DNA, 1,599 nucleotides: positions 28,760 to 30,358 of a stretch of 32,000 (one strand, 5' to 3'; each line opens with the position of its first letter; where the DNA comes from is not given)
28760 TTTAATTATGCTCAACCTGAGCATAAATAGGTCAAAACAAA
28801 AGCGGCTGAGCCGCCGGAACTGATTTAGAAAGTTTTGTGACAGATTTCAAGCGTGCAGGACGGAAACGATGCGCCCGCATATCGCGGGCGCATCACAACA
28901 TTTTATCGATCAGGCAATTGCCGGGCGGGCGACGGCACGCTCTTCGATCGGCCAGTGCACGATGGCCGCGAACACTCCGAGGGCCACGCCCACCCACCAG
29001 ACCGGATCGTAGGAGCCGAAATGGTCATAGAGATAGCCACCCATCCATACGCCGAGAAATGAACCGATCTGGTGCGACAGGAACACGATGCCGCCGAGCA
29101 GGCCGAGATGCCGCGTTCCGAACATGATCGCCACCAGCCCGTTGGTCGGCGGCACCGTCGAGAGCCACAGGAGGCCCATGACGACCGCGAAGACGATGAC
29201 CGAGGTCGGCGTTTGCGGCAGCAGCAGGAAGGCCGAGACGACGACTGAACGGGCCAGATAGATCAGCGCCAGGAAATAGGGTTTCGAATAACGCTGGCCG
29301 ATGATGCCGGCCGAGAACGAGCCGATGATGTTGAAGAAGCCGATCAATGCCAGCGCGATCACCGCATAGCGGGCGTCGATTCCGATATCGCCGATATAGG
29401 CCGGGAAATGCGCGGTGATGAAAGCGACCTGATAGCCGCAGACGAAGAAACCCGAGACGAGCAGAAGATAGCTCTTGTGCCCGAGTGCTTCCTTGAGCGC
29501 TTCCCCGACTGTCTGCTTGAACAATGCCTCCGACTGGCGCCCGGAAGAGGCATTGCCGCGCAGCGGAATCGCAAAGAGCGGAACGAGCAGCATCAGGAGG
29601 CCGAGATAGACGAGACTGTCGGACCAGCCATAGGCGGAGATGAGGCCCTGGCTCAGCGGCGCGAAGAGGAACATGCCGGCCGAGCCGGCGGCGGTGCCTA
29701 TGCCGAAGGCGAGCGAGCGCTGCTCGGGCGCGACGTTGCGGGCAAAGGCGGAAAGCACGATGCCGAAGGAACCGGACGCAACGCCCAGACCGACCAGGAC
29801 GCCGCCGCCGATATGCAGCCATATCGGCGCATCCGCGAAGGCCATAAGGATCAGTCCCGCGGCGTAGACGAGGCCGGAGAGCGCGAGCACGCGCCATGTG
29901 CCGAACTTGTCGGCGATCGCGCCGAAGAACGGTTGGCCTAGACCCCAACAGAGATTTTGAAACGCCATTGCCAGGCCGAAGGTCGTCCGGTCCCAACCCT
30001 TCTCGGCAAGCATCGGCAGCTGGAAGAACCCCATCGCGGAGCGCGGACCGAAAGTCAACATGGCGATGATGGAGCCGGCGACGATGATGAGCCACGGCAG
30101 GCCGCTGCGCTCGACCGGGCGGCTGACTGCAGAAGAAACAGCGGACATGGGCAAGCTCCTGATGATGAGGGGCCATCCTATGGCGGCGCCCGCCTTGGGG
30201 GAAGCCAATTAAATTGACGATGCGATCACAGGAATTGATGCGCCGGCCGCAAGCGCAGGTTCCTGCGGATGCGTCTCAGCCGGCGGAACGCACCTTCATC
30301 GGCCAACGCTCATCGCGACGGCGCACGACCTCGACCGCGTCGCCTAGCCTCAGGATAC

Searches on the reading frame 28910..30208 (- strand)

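Call 77: search_protein_families(library=ncbifam, proteins=[window:28910-30208:-], max_evalue=1e-10)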
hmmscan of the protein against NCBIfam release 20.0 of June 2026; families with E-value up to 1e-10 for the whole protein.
window:28910-30208:- (432 aa): 5 families
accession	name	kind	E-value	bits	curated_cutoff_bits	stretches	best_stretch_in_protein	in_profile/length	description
NF049980.1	SfMCT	equivalog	4.7e-32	111.1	320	1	39-408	2-376/378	L-lactate MFS transporter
TIGR00890.1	2A0111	subfamily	3.8e-23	82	374.85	1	39-401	2-362/377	oxalate/formate antiport family MFS transporter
TIGR04259.1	oxa_formateAnti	equivalog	5.6e-13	48.5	335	1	39-417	2-387/405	oxalate/formate MFS antiporter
NF038246.1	bile_salt_MFS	equivalog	7.1e-13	48.2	400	1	39-410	4-392/408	conjugated bile salt MFS transporter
TIGR00895.1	2A0115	subfamily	3.6e-11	42.6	418.55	0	227-363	232-367/398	aromatic acid/H+ symport family MFS transporter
